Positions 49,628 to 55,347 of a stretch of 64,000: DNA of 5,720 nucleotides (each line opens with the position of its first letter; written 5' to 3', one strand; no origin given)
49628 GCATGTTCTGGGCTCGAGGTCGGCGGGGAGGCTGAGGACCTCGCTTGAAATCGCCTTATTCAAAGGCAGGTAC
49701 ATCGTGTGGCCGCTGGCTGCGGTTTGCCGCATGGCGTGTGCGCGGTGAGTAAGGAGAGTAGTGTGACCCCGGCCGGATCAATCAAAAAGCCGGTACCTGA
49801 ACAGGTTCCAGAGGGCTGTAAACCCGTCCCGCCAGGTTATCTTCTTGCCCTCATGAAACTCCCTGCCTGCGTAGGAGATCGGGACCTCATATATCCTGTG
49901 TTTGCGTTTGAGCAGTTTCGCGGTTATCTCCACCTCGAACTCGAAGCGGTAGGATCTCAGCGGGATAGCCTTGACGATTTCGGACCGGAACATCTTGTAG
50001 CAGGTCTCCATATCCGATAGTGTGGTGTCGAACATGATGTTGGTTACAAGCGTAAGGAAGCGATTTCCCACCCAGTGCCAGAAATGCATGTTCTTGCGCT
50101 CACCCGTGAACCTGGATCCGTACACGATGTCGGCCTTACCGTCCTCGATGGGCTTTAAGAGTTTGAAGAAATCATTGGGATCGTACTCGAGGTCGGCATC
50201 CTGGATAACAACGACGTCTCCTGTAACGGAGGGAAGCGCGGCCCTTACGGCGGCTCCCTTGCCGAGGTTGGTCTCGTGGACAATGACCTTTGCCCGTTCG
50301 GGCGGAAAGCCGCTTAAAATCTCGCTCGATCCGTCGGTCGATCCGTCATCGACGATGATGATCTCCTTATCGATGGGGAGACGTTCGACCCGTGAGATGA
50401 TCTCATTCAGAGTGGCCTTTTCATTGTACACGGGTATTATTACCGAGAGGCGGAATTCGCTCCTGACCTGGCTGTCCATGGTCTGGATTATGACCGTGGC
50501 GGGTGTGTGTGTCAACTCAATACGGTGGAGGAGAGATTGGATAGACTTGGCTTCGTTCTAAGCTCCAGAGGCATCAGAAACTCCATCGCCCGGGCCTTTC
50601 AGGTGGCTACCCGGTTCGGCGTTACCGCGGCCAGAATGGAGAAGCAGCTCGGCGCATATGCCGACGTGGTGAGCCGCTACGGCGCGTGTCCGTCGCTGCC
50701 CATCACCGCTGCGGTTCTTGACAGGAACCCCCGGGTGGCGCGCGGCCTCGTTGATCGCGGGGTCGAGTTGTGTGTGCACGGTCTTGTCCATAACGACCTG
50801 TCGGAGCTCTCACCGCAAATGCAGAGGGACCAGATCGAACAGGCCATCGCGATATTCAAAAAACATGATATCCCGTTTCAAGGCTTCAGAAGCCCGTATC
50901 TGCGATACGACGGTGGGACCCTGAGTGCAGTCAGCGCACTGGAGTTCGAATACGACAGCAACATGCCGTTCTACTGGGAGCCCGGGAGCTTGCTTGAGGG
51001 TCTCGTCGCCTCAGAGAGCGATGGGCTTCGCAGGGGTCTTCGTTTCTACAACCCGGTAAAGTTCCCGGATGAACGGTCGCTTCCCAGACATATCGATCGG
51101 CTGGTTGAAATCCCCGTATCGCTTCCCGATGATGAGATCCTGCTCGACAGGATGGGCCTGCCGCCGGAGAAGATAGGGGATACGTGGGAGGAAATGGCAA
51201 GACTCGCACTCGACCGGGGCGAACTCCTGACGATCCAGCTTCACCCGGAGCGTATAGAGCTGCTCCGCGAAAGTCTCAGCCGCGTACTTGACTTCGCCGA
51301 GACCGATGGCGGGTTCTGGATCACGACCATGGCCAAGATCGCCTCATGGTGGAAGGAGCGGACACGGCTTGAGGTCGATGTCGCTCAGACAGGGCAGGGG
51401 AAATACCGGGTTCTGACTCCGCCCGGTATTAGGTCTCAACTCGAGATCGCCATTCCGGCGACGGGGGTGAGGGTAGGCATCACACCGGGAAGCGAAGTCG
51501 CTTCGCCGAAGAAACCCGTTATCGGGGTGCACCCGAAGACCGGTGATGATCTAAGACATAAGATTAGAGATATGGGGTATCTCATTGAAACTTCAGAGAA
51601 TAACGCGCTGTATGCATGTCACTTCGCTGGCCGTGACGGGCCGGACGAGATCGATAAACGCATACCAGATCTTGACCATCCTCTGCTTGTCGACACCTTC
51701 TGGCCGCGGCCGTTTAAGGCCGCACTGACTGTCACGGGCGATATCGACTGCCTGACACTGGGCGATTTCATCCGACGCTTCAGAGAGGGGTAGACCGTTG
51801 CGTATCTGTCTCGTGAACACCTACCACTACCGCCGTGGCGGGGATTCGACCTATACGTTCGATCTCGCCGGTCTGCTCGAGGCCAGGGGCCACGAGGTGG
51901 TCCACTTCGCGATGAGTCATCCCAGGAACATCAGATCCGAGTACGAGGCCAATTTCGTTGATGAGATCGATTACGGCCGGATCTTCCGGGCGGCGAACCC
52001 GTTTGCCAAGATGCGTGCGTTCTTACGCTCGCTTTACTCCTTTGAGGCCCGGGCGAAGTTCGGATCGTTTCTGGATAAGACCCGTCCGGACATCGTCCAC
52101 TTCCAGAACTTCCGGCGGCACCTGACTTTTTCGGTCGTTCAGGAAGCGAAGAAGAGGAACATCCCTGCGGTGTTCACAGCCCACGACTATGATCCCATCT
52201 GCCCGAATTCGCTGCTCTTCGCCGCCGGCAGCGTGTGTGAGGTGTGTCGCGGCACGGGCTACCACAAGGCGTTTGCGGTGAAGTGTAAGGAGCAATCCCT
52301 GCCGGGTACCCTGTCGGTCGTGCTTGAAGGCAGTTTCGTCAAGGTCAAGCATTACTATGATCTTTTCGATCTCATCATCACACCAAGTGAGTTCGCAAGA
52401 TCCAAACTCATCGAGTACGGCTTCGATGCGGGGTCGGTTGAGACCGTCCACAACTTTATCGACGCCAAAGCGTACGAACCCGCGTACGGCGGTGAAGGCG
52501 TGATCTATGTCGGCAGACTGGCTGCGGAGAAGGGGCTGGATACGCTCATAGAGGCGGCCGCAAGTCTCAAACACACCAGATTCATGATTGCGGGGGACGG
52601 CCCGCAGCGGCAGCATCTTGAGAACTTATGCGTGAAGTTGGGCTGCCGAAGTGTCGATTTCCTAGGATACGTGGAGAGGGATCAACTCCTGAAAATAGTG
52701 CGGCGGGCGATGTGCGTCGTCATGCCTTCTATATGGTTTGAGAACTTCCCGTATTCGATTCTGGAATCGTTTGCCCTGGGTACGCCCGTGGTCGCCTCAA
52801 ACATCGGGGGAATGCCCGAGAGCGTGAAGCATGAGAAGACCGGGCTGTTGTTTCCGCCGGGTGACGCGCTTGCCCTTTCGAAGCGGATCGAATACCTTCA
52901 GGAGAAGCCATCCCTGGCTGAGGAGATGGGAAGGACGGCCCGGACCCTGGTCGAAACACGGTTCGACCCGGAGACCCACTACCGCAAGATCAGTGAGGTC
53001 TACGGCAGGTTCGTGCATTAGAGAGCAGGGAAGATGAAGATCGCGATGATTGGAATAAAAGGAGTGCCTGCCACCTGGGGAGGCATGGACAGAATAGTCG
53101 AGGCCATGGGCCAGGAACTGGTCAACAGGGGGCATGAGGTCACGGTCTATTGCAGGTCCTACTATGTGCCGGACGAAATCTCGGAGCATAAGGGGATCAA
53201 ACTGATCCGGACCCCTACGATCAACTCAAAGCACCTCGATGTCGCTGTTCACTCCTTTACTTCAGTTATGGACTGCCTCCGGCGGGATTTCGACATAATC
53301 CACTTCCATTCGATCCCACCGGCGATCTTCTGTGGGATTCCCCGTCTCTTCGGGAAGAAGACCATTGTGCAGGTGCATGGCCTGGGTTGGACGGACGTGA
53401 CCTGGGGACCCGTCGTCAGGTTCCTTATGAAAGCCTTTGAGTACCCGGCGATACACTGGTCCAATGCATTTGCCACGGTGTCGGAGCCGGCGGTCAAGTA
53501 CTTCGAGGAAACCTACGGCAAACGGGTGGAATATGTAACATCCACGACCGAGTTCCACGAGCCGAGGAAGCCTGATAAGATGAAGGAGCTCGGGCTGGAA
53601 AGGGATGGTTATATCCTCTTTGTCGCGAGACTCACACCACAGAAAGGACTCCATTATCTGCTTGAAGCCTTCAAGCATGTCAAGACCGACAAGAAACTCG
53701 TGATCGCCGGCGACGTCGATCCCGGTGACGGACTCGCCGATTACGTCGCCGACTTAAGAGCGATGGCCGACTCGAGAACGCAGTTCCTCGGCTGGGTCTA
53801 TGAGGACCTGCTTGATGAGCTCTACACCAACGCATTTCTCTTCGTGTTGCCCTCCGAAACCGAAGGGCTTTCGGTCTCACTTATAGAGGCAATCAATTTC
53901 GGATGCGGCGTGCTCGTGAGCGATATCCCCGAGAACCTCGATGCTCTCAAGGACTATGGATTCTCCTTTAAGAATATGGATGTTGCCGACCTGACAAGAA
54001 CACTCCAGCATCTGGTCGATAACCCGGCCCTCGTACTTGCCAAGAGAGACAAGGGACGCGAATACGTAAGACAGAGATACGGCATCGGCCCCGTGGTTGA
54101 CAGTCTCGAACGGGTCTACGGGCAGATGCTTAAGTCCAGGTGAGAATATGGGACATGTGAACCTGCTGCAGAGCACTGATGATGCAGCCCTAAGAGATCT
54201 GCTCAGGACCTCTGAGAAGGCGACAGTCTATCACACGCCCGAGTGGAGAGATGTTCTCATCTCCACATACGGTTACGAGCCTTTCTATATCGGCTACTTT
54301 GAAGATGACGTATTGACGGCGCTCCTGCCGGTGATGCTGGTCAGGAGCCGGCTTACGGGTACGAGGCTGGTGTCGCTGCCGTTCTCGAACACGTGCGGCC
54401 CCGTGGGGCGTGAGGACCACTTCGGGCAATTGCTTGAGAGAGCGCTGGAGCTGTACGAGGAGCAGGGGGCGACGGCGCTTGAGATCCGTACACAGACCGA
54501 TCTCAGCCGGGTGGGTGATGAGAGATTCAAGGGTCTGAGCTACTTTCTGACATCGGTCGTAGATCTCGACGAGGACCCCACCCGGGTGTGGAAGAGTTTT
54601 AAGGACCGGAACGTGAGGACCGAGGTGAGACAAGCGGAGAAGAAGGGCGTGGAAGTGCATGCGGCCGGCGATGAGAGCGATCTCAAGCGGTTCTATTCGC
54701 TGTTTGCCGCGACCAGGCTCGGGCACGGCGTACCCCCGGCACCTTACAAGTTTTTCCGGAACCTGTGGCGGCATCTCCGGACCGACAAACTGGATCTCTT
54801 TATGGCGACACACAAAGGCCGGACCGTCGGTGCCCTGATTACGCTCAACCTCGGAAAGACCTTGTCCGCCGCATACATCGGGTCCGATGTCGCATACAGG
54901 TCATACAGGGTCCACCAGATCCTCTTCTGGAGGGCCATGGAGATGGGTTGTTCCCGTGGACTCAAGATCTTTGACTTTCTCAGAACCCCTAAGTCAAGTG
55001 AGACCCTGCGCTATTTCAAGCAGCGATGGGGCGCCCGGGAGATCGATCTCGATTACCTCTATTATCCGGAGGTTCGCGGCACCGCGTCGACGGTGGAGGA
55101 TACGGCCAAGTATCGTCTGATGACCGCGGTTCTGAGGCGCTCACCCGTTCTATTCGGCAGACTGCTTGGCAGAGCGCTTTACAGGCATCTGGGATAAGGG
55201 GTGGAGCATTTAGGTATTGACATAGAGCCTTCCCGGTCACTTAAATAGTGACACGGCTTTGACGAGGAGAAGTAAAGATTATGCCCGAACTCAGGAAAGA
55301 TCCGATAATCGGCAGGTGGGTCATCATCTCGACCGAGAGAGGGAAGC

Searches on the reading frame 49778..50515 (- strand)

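Call 42: search_protein_families(library=pfam, proteins=[window:49778-50515:-], max_evalue=0.0001)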
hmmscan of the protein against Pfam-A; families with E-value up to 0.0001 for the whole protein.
window:49778-50515:- (245 aa): 3 families
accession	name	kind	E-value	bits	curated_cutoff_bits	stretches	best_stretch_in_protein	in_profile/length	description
PF00535.33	Glycos_transf_2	-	1.7e-36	126.2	23.3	1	24-183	1-166/168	Glycosyl transferase family 2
PF13641.12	Glyco_tranf_2_3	-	6.4e-09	36.6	27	1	23-184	3-174/230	Glycosyltransferase like family 2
PF10111.15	Glyco_tranf_2_2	-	8.6e-06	25.9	27.3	1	24-122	1-105/276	Glycosyltransferase like family 2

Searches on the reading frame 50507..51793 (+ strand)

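Call 42: search_protein_families(library=pfam, proteins=[window:50507-51793:+], max_evalue=0.0001)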
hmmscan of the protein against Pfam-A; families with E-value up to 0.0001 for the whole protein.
window:50507-51793:+ (428 aa): 2 families
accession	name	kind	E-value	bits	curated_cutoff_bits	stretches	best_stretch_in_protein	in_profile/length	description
PF01522.26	Polysacc_deac_1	-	1.2e-09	38.6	23.1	1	68-148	41-122/124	Polysaccharide deacetylase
PF10096.14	DUF2334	-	3.1e-06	27.3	26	1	80-151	61-144/203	Uncharacterized protein conserved in bacteria (DUF2334)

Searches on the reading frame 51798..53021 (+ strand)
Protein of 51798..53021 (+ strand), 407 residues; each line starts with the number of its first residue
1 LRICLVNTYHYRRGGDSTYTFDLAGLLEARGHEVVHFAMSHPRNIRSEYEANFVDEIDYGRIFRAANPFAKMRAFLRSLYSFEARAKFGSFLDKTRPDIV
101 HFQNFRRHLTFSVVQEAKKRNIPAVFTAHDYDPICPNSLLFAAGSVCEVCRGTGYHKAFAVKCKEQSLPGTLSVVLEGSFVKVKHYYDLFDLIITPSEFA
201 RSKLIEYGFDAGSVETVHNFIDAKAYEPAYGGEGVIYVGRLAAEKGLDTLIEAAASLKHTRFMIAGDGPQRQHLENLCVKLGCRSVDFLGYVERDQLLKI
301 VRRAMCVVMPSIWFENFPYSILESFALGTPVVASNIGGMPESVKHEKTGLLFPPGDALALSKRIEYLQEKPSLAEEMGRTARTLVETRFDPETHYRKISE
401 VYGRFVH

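Call 42: search_protein_families(library=pfam, proteins=[window:51798-53021:+], max_evalue=0.0001)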
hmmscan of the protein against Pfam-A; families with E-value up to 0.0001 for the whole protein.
window:51798-53021:+ (407 aa): 6 families
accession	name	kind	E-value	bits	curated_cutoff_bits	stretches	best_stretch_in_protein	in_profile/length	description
PF00534.26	Glycos_transf_1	-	8.2e-40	136.6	26.4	1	235-382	18-170/172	Glycosyl transferases group 1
PF13692.12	Glyco_trans_1_4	-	9.6e-35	120.3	27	1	235-367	4-139/142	Glycosyl transferases group 1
PF13439.12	Glyco_transf_4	-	3.4e-21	76.4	28.5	1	14-223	2-168/170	Glycosyltransferase Family 4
PF13579.12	Glyco_trans_4_4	-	2.5e-14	54.3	29.7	1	14-219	1-157/158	Glycosyl transferase 4-like domain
PF13524.12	Glyco_trans_1_2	-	9.1e-08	32.6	25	1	250-397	5-141/144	Glycosyl transferase-like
PF20706.3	GT4-conflict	-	5.6e-05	22.7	26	1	231-345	196-322/385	Family 4 Glycosyltransferase in conflict systems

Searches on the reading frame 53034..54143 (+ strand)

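Call 42: search_protein_families(library=pfam, proteins=[window:53034-54143:+], max_evalue=0.0001)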
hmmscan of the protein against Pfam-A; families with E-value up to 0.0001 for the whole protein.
window:53034-54143:+ (369 aa): 4 families
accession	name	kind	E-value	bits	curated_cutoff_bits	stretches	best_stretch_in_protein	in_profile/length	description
PF00534.26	Glycos_transf_1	-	1.1e-25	90.6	26.4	1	181-347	4-171/172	Glycosyl transferases group 1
PF13692.12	Glyco_trans_1_4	-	2.1e-22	80.4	27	1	193-330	3-142/142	Glycosyl transferases group 1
PF13439.12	Glyco_transf_4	-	6.3e-19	69.1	28.5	1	15-166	1-160/170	Glycosyltransferase Family 4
PF13579.12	Glyco_trans_4_4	-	1.3e-15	58.5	29.7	1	16-166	1-151/158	Glycosyl transferase 4-like domain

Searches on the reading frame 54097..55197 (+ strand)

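Call 42: search_protein_families(library=pfam, proteins=[window:54097-55197:+], max_evalue=0.0001)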
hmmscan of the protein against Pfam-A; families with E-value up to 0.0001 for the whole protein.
window:54097-55197:+ (366 aa): 3 families
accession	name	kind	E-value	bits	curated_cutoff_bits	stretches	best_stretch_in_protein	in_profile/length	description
PF13480.13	Acetyltransf_6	-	4e-23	82.6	22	1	171-297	5-137/143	Acetyltransferase (GNAT) domain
PF02388.22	FemAB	-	3.9e-08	33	24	0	153-237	154-236/406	FemAB family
PF04339.18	FemAB_like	-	1.6e-05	24.6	27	1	167-293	181-310/369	Peptidogalycan biosysnthesis/recognition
